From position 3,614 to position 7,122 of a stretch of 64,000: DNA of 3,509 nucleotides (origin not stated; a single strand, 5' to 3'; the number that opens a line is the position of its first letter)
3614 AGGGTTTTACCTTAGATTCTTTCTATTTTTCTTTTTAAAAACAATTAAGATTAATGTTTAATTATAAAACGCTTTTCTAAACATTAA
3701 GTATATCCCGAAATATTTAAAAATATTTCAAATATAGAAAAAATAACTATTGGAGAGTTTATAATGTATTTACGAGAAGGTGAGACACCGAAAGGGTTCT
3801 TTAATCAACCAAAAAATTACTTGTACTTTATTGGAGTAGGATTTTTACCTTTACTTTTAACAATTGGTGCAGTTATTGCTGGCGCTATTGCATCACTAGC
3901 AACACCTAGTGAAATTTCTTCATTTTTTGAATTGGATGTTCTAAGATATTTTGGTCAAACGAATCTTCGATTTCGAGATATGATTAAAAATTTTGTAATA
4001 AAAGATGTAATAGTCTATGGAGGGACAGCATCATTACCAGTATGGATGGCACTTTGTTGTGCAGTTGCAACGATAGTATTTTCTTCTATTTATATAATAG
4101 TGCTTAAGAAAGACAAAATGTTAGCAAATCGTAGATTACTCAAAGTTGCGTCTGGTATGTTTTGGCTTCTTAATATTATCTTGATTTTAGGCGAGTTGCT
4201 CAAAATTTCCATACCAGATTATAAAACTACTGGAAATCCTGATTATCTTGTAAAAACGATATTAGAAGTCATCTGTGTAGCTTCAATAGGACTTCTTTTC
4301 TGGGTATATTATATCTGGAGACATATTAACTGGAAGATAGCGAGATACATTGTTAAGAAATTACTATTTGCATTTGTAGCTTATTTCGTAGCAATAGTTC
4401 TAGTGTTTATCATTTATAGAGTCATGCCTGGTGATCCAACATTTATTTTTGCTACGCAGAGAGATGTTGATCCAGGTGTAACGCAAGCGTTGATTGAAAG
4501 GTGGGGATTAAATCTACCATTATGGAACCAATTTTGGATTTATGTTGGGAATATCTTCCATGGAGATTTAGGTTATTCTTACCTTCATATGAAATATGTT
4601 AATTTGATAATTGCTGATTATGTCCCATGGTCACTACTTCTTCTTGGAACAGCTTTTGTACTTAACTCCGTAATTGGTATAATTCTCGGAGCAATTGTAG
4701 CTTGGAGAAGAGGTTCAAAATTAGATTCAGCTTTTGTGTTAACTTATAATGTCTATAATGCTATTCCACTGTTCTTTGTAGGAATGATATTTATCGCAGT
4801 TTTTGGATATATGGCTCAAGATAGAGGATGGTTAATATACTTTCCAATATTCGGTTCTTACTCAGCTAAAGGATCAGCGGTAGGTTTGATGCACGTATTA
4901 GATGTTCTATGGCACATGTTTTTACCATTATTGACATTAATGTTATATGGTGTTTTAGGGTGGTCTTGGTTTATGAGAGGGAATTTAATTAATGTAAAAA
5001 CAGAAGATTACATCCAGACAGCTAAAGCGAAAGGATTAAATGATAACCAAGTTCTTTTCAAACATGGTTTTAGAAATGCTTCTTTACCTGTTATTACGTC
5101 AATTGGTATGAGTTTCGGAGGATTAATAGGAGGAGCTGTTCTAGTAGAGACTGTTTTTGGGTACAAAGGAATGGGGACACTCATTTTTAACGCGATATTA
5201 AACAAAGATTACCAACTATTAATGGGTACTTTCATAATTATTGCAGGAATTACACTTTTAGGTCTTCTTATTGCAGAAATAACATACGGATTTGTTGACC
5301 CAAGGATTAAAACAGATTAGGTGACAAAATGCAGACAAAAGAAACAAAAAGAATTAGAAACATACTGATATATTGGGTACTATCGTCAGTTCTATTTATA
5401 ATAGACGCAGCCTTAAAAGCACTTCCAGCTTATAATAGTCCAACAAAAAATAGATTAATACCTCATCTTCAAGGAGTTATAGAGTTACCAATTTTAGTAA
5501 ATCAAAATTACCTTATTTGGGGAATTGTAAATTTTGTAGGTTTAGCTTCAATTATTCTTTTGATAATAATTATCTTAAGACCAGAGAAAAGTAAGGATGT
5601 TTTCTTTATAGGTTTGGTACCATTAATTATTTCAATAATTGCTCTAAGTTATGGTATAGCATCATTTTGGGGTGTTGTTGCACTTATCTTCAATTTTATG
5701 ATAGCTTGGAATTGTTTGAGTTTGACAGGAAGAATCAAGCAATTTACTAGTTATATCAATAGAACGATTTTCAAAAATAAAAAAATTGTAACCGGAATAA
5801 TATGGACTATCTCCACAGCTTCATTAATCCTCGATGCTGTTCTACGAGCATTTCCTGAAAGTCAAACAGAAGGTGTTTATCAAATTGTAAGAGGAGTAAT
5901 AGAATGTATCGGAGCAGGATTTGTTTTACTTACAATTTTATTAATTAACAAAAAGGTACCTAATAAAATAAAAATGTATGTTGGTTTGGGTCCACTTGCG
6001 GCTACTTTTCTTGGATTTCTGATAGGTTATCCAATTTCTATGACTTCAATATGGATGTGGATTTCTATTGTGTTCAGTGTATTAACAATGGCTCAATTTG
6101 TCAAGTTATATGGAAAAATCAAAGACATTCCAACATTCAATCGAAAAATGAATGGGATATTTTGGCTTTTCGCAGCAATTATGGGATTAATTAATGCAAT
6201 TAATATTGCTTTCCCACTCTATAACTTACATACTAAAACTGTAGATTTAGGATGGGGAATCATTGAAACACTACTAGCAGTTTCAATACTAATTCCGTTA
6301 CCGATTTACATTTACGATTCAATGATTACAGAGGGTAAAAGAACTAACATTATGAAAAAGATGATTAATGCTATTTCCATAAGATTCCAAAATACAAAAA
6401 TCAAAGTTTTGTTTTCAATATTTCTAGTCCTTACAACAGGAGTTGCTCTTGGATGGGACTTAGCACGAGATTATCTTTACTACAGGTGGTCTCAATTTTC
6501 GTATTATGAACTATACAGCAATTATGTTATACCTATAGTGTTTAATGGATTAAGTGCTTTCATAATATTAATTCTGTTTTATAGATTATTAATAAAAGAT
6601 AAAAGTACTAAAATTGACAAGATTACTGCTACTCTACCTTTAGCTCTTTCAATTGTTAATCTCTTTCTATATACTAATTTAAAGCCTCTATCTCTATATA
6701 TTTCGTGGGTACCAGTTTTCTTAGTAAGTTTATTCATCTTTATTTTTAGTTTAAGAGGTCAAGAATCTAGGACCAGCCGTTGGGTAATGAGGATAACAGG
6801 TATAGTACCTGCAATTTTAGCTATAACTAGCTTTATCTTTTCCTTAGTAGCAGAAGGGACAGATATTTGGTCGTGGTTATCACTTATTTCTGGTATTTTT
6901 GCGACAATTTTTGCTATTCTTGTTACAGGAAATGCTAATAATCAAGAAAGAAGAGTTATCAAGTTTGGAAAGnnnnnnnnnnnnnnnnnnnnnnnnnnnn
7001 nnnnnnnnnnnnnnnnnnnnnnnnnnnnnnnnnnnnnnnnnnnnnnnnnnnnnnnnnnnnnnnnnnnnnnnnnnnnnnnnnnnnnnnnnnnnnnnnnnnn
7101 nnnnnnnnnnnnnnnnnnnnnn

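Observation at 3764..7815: Both Opp/Dpp-type permeases carry large N-terminal polytopic extensions built from a shared repeated module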

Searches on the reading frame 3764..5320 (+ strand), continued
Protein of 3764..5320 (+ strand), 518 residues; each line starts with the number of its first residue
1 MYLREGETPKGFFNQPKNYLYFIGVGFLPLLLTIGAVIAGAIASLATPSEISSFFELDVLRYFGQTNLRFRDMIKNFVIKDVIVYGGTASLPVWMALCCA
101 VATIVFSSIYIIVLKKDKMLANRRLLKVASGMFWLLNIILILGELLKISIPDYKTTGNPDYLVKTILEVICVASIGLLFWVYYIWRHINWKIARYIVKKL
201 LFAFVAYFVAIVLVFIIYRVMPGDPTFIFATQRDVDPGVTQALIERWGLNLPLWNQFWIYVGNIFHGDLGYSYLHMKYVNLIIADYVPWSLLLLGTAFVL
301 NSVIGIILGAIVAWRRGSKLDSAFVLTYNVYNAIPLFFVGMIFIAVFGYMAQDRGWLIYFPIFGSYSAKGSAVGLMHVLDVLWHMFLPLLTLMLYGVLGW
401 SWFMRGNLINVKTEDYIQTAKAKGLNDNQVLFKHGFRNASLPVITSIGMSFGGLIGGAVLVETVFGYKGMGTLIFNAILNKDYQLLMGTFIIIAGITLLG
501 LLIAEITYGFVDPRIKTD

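Call 75: find_encoding_contigs(protein=P0015, flank=8000, max_places=2)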
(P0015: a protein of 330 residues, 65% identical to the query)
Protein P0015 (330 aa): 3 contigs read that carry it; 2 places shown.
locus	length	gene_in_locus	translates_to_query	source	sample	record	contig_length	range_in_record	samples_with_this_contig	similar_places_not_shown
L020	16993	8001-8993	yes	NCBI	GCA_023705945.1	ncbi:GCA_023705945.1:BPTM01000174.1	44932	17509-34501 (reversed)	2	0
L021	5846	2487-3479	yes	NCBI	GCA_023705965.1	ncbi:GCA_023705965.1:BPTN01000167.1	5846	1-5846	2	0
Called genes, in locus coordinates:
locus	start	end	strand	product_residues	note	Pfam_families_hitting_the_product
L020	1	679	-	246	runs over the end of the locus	PF02660:G3P_acyltransf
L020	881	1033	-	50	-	-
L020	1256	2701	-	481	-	-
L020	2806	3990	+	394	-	PF00583:Acetyltransf_1 (weak), PF13527:Acetyltransf_9, PF17668:Acetyltransf_17 (weak), PF13530:SCP2_2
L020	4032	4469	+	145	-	-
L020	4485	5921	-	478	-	PF00144:Beta-lactamase, PF13969:Pab87_oct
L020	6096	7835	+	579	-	PF00496:SBP_bac_5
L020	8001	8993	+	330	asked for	PF19300:BPD_transp_1_N, PF00528:BPD_transp_1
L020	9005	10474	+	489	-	PF12911:OppC_N, PF00528:BPD_transp_1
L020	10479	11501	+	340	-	PF00005:ABC_tran, PF00485:PRK (faint), PF08352:oligo_HPY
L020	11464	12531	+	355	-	PF00005:ABC_tran, PF08352:oligo_HPY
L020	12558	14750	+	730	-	PF00515:TPR_1 (faint), PF07719:TPR_2 (faint), PF10602:RPN7 (faint), PF13176:TPR_7 (faint), PF17874:TPR_MalT (faint), PF13181:TPR_8 (faint), PF13424:TPR_12, PF01022:HTH_5 (weak), +1 more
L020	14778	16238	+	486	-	PF00171:Aldedh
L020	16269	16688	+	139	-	-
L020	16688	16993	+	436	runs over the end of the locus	PF00202:Aminotran_3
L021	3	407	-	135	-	?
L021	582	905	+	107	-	-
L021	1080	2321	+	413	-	PF00496:SBP_bac_5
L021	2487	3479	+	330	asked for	PF19300:BPD_transp_1_N, PF00528:BPD_transp_1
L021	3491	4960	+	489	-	PF12911:OppC_N, PF00528:BPD_transp_1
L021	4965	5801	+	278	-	PF00005:ABC_tran, PF00485:PRK (weak), PF08352:oligo_HPY (weak)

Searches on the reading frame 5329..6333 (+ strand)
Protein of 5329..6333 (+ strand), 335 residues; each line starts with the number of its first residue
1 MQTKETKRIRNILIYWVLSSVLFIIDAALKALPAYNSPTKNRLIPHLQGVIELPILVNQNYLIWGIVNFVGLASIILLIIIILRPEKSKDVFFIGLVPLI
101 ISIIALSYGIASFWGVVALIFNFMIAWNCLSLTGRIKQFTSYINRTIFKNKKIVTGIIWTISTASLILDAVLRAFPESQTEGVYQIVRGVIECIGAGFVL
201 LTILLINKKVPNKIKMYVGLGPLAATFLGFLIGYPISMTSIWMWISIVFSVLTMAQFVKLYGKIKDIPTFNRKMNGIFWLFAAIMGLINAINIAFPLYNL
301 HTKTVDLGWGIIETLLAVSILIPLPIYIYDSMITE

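Call 69: find_related_loci(query=A5, collection=metagenome_contigs, flank=8000)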
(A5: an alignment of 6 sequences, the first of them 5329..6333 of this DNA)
Query A5 (335 aa) in metagenome_contigs; peptide patterns used: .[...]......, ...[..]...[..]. (x = any residue, [..] = any of these).
416 stretches matched a pattern, but none encodes a relative of the query by tblastn (E <= 1e-3).

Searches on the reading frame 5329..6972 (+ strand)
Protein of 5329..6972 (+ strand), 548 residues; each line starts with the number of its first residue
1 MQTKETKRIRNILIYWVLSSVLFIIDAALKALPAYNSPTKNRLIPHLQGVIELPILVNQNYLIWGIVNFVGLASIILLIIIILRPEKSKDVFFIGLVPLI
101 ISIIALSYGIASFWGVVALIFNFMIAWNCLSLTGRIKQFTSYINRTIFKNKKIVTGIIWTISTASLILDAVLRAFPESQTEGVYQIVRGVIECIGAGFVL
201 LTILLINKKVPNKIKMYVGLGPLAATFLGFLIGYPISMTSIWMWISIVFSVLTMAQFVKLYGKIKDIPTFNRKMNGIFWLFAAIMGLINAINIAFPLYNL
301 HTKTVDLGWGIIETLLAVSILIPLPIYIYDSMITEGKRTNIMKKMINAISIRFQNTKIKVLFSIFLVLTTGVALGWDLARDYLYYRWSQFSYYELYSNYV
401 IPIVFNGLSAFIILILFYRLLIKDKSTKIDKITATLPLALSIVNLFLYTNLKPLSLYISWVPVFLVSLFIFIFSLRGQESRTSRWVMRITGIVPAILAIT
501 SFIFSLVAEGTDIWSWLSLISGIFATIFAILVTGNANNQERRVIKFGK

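Call 8: find_homologous_proteins(query=window:5329-6972:+, max_evalue=0.001)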
Query window:5329-6972:+ (548 aa): 5 proteins with E <= 0.001 among 8000 candidates.
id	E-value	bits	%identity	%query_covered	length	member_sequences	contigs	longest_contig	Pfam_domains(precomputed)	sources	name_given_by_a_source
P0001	0.0e+0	1046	88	100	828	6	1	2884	PF00528.28,PF12911.13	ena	-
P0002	6.6e-197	674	56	100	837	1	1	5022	PF00528.28,PF12911.13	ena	-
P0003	2.9e-184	632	53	100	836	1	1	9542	PF00528.28,PF12911.13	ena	-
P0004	7.1e-131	456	58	57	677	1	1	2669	PF00528.28,PF12911.13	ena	-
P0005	5.5e-125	436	55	60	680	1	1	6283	PF00528.28,PF12911.13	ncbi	-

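Call 11: find_encoding_contigs(protein=P0005, flank=6000, max_places=4)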
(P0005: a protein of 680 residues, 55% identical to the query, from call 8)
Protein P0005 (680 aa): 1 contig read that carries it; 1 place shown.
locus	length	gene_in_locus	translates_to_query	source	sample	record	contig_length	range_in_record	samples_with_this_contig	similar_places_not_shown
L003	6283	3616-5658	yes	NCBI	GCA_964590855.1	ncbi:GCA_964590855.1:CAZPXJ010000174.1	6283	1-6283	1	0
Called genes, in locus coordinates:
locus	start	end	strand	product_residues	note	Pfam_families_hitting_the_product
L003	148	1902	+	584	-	PF00496:SBP_bac_5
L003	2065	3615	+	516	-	PF19300:BPD_transp_1_N, PF00528:BPD_transp_1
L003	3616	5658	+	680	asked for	PF12911:OppC_N (weak), PF00528:BPD_transp_1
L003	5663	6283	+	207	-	?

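Call 13: find_encoding_contigs(protein=P0003, flank=10000, max_places=3)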
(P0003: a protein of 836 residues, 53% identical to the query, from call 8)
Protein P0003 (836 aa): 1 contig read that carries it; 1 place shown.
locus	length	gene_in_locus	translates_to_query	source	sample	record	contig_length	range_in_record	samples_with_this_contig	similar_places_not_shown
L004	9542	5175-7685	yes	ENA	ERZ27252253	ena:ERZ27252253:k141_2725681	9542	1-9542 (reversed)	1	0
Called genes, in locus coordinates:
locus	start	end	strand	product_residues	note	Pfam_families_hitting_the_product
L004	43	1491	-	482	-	PF00144:Beta-lactamase, PF13969:Pab87_oct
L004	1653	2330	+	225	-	PF00496:SBP_bac_5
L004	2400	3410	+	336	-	PF00496:SBP_bac_5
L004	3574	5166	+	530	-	PF19300:BPD_transp_1_N, PF00528:BPD_transp_1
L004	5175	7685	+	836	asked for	PF12911:OppC_N (weak), PF00528:BPD_transp_1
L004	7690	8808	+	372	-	PF00005:ABC_tran, PF08352:oligo_HPY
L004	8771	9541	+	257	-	?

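Call 14: find_encoding_contigs(protein=P0002, flank=10000, max_places=3)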
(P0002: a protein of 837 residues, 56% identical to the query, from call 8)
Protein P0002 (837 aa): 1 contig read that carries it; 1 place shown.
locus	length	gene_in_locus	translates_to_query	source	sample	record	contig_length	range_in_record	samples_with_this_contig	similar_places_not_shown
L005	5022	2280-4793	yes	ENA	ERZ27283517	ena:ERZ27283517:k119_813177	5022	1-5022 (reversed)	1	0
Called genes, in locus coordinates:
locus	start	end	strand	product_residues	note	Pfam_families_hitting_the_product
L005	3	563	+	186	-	?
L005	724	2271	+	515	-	PF19300:BPD_transp_1_N (weak), PF00528:BPD_transp_1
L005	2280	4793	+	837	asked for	PF12911:OppC_N, PF00528:BPD_transp_1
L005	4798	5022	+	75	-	?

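Call 52: search_protein_families(library=pfam, proteins=[window:5329-6972:+, P0005], max_evalue=10)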
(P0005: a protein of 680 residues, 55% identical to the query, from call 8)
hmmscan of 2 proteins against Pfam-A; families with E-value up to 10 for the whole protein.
window:5329-6972:+ (548 aa): 2 families
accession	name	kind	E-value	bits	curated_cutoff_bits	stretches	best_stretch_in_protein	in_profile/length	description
PF23539.1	DUF7134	-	0.054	13.6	27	1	485-537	70-124/155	Domain of unknown function (DUF7134)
PF03134.24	TB2_DP1_HVA22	-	1.1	9.7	27.2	1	3-32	11-40/77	TB2/DP1, HVA22 family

P0005 (680 aa): 3 families
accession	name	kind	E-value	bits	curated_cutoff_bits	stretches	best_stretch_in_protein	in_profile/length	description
PF00528.27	BPD_transp_1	-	6.6e-26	91.6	26.4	1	489-679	1-184/184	Binding-protein-dependent transport system inner membrane component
PF12911.12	OppC_N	-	1.9e-05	24.9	23.9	1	398-448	3-53/53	N-terminal TM domain of oligopeptide transport permease C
PF03134.24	TB2_DP1_HVA22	-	0.23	11.9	27.2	1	2-35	7-40/77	TB2/DP1, HVA22 family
